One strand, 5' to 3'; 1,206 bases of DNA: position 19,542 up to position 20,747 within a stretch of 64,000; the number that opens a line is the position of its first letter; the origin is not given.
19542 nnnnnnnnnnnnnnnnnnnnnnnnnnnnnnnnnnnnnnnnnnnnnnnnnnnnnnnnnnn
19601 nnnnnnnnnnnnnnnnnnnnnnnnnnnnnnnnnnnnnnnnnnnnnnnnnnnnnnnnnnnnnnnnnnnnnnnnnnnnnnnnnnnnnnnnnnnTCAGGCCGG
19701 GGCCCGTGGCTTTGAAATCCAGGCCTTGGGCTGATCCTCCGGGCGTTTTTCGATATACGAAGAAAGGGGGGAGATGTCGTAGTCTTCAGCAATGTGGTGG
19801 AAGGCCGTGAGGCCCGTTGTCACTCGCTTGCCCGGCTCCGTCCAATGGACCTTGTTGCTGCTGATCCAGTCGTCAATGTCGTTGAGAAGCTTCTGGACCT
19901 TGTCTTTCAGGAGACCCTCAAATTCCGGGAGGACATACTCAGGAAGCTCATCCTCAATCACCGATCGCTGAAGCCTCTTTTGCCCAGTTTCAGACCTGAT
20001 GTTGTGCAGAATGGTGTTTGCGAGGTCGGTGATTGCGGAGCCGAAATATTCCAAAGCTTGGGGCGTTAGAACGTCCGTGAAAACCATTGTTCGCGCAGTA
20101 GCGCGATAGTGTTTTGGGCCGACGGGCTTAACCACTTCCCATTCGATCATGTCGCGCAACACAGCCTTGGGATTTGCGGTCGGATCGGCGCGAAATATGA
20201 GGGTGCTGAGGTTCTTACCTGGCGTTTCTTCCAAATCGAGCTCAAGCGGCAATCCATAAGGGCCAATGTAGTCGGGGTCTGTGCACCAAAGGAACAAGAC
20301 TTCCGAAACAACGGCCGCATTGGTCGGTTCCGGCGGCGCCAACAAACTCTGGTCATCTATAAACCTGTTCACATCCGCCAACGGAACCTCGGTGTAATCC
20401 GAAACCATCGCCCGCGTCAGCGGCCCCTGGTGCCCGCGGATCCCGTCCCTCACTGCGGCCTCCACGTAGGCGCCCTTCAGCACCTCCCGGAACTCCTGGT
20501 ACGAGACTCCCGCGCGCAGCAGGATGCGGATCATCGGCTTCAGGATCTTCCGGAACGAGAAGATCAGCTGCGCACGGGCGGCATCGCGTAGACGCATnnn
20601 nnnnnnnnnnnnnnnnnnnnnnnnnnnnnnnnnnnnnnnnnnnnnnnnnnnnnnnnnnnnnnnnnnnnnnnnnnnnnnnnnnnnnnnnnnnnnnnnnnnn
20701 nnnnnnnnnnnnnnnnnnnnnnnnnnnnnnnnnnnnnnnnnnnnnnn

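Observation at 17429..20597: Low-G+C island between fadD and dgt: three divergent paralogues of one uncharacterised HTH/winged-helix family bracket a secreted repeat-peptide gene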

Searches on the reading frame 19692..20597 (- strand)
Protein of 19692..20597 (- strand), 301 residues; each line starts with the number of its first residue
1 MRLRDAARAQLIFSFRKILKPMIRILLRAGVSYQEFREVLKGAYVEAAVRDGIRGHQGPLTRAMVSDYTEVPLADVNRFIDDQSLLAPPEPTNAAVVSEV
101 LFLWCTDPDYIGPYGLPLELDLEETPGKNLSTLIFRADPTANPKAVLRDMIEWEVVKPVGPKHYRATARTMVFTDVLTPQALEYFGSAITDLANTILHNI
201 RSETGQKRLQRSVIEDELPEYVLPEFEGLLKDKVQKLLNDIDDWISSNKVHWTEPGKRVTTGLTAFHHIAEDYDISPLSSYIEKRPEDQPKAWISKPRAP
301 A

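Call 3: search_protein_families(library=pfam, proteins=[window:19692-20597:-], max_evalue=1)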
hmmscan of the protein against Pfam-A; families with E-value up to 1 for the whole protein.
window:19692-20597:- (301 aa): 2 families
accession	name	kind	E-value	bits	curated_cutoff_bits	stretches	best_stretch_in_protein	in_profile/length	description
PF20112.4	DUF6502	-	2e-19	70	27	1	14-267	7-260/268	Family of unknown function (DUF6502)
PF11993.13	VC2046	-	0.14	12.7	25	1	167-211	92-135/163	VC2046 family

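Call 4: search_protein_families(library=ncbifam, proteins=[window:19692-20597:-], max_evalue=1)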
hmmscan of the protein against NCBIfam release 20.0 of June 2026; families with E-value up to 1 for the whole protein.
window:19692-20597:- (301 aa): 0 families

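Call 8: search_protein_families(library=padloc, proteins=[window:19692-20597:-], max_evalue=1)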
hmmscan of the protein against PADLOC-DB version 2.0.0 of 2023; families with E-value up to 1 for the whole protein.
window:19692-20597:- (301 aa): 1 family
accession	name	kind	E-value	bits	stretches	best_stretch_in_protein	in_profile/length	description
PDLC01628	Cas5f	-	0.055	11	1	193-253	135-191/277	CAS-I-F; effector_G5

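Call 9: search_protein_families(library=phrogs, proteins=[window:19692-20597:-], max_evalue=1)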
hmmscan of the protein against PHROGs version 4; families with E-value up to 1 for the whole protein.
window:19692-20597:- (301 aa): 0 families

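Call 13: find_homologous_proteins(query=window:19692-20597:-)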
Query window:19692-20597:- (301 aa): 124 proteins with E <= 0.001 among 2629 candidates; the best 120 are listed.
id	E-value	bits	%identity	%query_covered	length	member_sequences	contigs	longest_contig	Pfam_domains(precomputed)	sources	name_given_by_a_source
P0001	1.2e-183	628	93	99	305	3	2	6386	PF20112.5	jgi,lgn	jgi:hypothetical protein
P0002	9.8e-181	618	90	99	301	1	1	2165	PF20112.5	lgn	-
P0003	3.1e-177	607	89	99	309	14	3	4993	PF20112.5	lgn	-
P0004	8.1e-171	585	86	99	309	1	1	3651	PF20112.5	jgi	-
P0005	2.0e-170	584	86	99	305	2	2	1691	PF20112.5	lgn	-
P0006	6.1e-168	576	100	84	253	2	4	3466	PF20112.5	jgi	jgi:hypothetical protein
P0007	6.3e-166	569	83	98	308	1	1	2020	PF20112.5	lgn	-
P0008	8.6e-163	559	81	99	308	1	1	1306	PF20112.5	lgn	-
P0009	2.0e-162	558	81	100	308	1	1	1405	PF20112.5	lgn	-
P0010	5.2e-162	557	81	99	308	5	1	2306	PF20112.5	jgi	jgi:hypothetical protein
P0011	4.3e-161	554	83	97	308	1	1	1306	PF20112.5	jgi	jgi:hypothetical protein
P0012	1.4e-157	542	79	99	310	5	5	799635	PF20112.5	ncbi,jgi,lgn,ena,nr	ncbi:MAG TPA: DUF6502 family protein [Steroidobacteraceae bacterium]|nr:DUF6502 family protein [Ster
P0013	1.8e-157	542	80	99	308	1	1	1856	PF20112.5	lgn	-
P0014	6.9e-157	540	79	99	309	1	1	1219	PF20112.5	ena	-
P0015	1.9e-156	538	78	99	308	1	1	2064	PF20112.5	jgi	jgi:hypothetical protein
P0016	8.8e-156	536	78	99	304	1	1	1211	PF20112.5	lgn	-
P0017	8.4e-153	526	78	98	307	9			PF20112.5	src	-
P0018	2.7e-150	518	77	99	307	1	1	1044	PF20112.5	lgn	-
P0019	4.1e-150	517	76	99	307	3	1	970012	PF20112.5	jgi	jgi:hypothetical protein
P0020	8.0e-149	513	76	99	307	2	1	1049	PF20112.5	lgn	-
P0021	1.2e-147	509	76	99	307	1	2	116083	PF20112.5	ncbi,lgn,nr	ncbi:MAG: DUF6502 family protein [Pseudomonadota bacterium]|nr:DUF6502 family protein [Pseudomonadot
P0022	4.6e-147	507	73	98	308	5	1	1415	PF20112.5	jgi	jgi:hypothetical protein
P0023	4.9e-147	507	75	99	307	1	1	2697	PF20112.5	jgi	jgi:hypothetical protein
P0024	1.3e-146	506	73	98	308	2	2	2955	PF20112.5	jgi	jgi:hypothetical protein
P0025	2.4e-146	505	75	99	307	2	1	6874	PF20112.5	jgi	jgi:hypothetical protein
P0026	4.4e-146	504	71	100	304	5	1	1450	PF20112.5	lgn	-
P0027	4.7e-144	498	73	99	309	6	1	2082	PF20112.5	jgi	jgi:hypothetical protein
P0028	1.5e-143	496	74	99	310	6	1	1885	PF20112.5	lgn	-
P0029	7.0e-143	494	73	99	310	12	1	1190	PF20112.5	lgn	-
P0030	1.2e-142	493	73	97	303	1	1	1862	PF20112.5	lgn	-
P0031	8.7e-142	490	70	98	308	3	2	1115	PF20112.5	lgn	-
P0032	2.1e-138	479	71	98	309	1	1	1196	PF20112.5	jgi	jgi:hypothetical protein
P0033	8.1e-138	477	71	99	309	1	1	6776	PF20112.5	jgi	jgi:Family of unknown function (DUF6502)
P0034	3.1e-136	472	71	97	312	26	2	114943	PF20112.5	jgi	jgi:hypothetical protein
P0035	2.3e-135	469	73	91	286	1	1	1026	PF20112.5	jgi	jgi:hypothetical protein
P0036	1.6e-134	466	68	100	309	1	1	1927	PF20112.5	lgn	-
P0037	2.3e-134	466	70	98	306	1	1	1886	PF20112.5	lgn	-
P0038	2.3e-134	466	68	99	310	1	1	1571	PF20112.5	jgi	-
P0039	2.4e-134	466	68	99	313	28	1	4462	PF20112.5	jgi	jgi:hypothetical protein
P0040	2.6e-134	466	68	99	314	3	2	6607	PF20112.5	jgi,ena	-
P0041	4.6e-134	465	68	99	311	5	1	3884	PF20112.5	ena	-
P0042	1.2e-133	463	68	99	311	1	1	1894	PF20112.5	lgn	-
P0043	1.8e-133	463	67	100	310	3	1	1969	PF20112.5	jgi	jgi:hypothetical protein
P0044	4.6e-133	461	70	96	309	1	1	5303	PF20112.5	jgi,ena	-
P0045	1.1e-132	460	71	97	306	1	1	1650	PF20112.5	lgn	-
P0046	1.1e-132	460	70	96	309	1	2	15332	PF20112.5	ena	-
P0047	1.5e-132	460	72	93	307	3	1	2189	PF20112.5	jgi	jgi:hypothetical protein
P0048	1.9e-132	459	68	99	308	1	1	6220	PF20112.5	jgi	jgi:hypothetical protein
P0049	3.8e-132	458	70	96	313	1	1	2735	PF20112.5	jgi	jgi:Family of unknown function (DUF6502)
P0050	4.0e-132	458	69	99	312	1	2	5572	PF20112.5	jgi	jgi:hypothetical protein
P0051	4.2e-132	458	67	100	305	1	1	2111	PF20112.5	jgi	jgi:hypothetical protein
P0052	4.4e-132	458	68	99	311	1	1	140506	PF20112.5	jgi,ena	-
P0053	4.5e-132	458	69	98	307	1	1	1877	PF20112.5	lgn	-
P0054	8.8e-132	457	71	93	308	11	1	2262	PF20112.5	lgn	-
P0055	9.5e-132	457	67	99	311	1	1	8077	PF20112.5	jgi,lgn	-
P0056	1.2e-131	457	69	93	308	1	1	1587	PF20112.5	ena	-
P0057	1.9e-131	456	68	99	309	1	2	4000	PF20112.5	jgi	jgi:hypothetical protein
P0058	2.1e-131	456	70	96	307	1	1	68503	PF20112.5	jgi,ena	-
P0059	2.9e-131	456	68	95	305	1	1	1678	PF20112.5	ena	-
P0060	2.9e-131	456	71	93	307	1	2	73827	PF20112.5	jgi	jgi:hypothetical protein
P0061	3.9e-131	455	71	93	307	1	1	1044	PF20112.5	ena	-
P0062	9.7e-131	454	71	93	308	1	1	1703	PF20112.5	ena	-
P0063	2.3e-130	453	67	99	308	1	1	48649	PF20112.5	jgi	jgi:hypothetical protein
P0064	2.7e-130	452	66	100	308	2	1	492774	PF20112.5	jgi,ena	-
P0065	2.7e-130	452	69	93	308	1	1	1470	PF20112.5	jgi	jgi:hypothetical protein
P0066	3.1e-130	452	68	98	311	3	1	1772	PF20112.5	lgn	-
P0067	7.7e-130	451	71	93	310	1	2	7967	PF20112.5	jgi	jgi:hypothetical protein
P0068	1.2e-129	450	70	93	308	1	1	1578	PF20112.5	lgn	-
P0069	1.5e-129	450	68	95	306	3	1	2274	PF20112.5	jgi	jgi:hypothetical protein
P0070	5.1e-129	448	71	93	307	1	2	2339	PF20112.5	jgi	jgi:hypothetical protein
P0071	8.7e-129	447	67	96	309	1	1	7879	PF20112.5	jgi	jgi:Family of unknown function (DUF6502)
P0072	1.0e-128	447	65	100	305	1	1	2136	PF20112.5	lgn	-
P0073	1.8e-128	446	67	93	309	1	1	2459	PF20112.5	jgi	jgi:hypothetical protein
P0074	4.9e-128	445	68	93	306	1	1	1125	PF20112.5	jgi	jgi:hypothetical protein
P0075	8.0e-128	444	69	93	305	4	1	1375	PF20112.5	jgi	jgi:hypothetical protein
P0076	9.0e-128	444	67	100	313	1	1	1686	PF20112.5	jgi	jgi:Family of unknown function (DUF6502)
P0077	1.6e-127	443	68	93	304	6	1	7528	PF20112.5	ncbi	-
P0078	1.9e-127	443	69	93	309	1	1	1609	PF20112.5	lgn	-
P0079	2.7e-127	443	69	93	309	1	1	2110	PF20112.5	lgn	-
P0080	5.6e-127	441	76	84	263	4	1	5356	PF20112.5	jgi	jgi:hypothetical protein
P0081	1.9e-126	440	68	96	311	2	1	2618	PF20112.5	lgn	-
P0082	6.4e-126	438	77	83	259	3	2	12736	PF20112.5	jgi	jgi:hypothetical protein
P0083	6.2e-124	432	67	96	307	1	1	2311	PF20112.5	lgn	-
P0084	7.2e-124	431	65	99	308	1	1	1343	PF20112.5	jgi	jgi:hypothetical protein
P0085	1.1e-123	431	68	90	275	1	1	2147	PF20112.5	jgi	jgi:hypothetical protein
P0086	1.4e-121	424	63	98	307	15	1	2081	PF20112.5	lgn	-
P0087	2.4e-119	416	61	99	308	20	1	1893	PF20112.5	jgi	jgi:hypothetical protein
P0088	4.2e-109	383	57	98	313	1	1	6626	PF20112.5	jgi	jgi:hypothetical protein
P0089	8.3e-107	375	63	84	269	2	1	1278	PF20112.5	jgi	jgi:hypothetical protein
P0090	3.6e-105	370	58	92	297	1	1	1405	PF20112.5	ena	-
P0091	3.6e-105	370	55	98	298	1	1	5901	PF20112.5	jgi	jgi:hypothetical protein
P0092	8.6e-105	369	58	92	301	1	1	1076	PF20112.5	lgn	-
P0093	1.6e-104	368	64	83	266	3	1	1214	PF20112.5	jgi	jgi:hypothetical protein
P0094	1.4e-102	361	74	73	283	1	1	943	PF20112.5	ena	-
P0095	6.2e-102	359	57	92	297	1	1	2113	PF20112.5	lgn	-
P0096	6.3e-102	359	57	92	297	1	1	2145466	PF20112.5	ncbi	ncbi:MAG: DUF6502 family protein [Steroidobacteraceae bacterium]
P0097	7.2e-102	359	67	77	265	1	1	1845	PF20112.5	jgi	jgi:hypothetical protein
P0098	3.3e-101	357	55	94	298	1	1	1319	PF20112.5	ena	-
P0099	7.1e-101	356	52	99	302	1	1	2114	PF20112.5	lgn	-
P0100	6.5e-100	353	57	92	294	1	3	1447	PF20112.5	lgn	-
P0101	2.4e-99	351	56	92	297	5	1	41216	PF20112.5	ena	-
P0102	5.3e-99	350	56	92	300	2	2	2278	PF20112.5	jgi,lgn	jgi:hypothetical protein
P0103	3.8e-98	347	55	92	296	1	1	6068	PF20112.5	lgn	-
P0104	7.6e-98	346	66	76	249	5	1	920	PF20112.5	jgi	jgi:hypothetical protein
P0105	1.1e-97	345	72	69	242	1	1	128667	PF20112.5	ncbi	-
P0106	3.7e-97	344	67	72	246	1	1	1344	PF20112.5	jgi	jgi:hypothetical protein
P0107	7.9e-97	343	56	92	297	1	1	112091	PF20112.5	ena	-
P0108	9.0e-97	342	54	92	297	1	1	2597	PF20112.5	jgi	jgi:hypothetical protein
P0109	5.5e-96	340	67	75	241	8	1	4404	PF20112.5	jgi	jgi:hypothetical protein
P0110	2.0e-95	338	55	92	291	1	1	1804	PF20112.5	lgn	-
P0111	7.2e-95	336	57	87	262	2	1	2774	PF20112.5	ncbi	ncbi:MAG: DUF6502 family protein, partial [Steroidobacteraceae bacterium]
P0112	6.8e-94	333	64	75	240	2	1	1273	PF20112.5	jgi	jgi:hypothetical protein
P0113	8.5e-94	333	56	92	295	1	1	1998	PF20112.5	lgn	-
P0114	3.6e-92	327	54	90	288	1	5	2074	PF20112.5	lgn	-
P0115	3.8e-90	321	51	92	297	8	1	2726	PF20112.5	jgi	jgi:hypothetical protein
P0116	4.8e-86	307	49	92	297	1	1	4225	PF20112.5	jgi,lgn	jgi:hypothetical protein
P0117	3.4e-85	304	63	68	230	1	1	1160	PF20112.5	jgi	jgi:hypothetical protein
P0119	6.2e-65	238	63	54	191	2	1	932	PF20112.5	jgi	jgi:hypothetical protein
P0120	6.7e-61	225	42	87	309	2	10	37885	PF20112.5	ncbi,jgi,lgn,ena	-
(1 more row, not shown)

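Call 15: find_encoding_contigs(protein=P0012, flank=8000, max_places=3)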
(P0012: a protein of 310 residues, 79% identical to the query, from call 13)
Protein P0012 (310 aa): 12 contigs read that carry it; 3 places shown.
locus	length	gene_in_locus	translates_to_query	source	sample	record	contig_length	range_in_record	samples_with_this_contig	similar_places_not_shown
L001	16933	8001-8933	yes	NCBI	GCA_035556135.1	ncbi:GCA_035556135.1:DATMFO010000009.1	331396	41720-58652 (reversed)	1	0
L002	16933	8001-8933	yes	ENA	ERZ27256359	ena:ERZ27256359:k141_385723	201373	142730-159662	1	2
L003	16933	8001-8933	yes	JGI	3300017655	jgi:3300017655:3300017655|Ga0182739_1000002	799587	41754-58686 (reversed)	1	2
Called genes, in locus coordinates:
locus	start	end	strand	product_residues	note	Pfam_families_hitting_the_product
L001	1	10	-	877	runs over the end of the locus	PF00912:Transgly, PF17092:PCB_OB, PF00905:Transpeptidase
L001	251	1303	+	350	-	PF11104:PilM_2, PF14450:FtsA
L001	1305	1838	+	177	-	PF05137:PilN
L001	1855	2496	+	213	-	PF04350:PilO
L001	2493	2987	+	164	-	PF04351:PilP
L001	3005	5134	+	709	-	PF11741:AMIN, PF07660:STN (weak), PF03958:Secretin_N, PF00263:Secretin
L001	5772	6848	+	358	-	PF13685:Fe-ADH_2, PF01761:DHQ_synthase, PF24621:DHQS_C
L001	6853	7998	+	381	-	PF01966:HD, PF13286:HD_assoc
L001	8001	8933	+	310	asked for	PF20112:DUF6502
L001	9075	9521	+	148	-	-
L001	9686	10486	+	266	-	PF20112:DUF6502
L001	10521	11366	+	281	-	-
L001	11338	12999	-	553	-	PF00501:AMP-binding, PF13193:AMP-binding_C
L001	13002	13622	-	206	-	PF25182:NonGDSL, PF00657:Lipase_GDSL, PF13472:Lipase_GDSL_2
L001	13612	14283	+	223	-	PF00005:ABC_tran, PF13304:AAA_21 (faint)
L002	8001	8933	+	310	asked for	PF20112:DUF6502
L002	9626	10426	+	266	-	PF20112:DUF6502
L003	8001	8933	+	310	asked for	PF20112:DUF6502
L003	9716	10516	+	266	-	PF20112:DUF6502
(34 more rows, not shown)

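Call 16: find_encoding_contigs(protein=P0096, flank=8000, max_places=2)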
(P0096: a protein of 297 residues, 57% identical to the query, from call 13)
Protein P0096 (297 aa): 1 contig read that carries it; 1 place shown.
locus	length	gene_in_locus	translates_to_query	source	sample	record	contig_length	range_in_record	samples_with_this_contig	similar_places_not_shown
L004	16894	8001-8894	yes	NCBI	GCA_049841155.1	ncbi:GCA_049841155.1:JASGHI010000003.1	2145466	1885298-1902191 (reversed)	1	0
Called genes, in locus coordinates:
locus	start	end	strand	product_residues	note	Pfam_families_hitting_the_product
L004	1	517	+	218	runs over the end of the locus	PF04350:PilO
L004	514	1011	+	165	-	PF04351:PilP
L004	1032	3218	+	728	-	PF11741:AMIN, PF07660:STN, PF03958:Secretin_N, PF00263:Secretin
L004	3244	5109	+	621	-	PF02369:Big_1 (weak), PF11974:bMG3 (faint), PF17789:MG4 (faint), PF02369:Big_1, PF13620:CarboxypepD_reg, PF02369:Big_1 (weak)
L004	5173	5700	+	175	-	PF01202:SKI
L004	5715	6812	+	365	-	PF13685:Fe-ADH_2 (weak), PF01761:DHQ_synthase, PF24621:DHQS_C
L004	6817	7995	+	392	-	PF01966:HD, PF13286:HD_assoc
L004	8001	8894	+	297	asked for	PF20112:DUF6502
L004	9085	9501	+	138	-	-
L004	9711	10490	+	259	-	PF20112:DUF6502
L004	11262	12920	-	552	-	PF00501:AMP-binding, PF13193:AMP-binding_C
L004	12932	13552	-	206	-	PF25182:NonGDSL, PF00657:Lipase_GDSL, PF13472:Lipase_GDSL_2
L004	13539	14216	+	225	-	PF00005:ABC_tran, PF13304:AAA_21 (faint)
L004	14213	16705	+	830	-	PF12704:MacB_PCD (weak), PF02687:FtsX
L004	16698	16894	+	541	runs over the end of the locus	-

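Call 17: find_encoding_contigs(protein=P0120, flank=8000, max_places=4)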
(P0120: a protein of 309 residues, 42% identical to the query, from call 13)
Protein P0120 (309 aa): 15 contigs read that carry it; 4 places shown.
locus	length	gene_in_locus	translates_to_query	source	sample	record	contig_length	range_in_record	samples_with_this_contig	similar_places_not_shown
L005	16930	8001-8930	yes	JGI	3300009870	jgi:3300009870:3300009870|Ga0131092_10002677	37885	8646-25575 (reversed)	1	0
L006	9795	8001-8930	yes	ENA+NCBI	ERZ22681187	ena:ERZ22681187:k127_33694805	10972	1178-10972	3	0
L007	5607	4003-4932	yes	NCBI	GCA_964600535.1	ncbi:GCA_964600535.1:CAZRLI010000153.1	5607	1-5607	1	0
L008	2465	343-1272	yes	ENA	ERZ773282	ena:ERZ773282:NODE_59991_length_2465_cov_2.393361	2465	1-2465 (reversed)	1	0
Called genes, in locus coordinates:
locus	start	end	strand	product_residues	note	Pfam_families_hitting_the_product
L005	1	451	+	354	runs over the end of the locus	PF11104:PilM_2, PF14450:FtsA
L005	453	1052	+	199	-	PF05137:PilN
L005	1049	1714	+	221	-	PF04350:PilO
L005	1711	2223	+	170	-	PF04351:PilP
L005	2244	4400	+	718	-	PF11741:AMIN, PF21305:type_II_gspD_N0 (weak), PF07660:STN, PF03958:Secretin_N, PF00263:Secretin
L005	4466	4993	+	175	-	PF13238:AAA_18 (weak), PF13671:AAA_33 (faint), PF01202:SKI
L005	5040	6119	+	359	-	PF00465:Fe-ADH (weak), PF13685:Fe-ADH_2, PF01761:DHQ_synthase, PF24621:DHQS_C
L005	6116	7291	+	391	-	PF01966:HD, PF13286:HD_assoc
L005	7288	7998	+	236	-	PF00215:OMPdecase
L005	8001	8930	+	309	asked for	PF20112:DUF6502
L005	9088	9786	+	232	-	-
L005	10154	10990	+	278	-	PF20112:DUF6502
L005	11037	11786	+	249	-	PF20112:DUF6502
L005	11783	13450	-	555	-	PF00501:AMP-binding, PF13193:AMP-binding_C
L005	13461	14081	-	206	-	PF25182:NonGDSL, PF00657:Lipase_GDSL, PF13472:Lipase_GDSL_2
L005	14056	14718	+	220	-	PF00005:ABC_tran, PF13304:AAA_21 (faint)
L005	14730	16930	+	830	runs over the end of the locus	PF12704:MacB_PCD (faint), PF02687:FtsX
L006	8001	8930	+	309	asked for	PF20112:DUF6502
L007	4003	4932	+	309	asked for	PF20112:DUF6502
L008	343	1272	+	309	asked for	PF20112:DUF6502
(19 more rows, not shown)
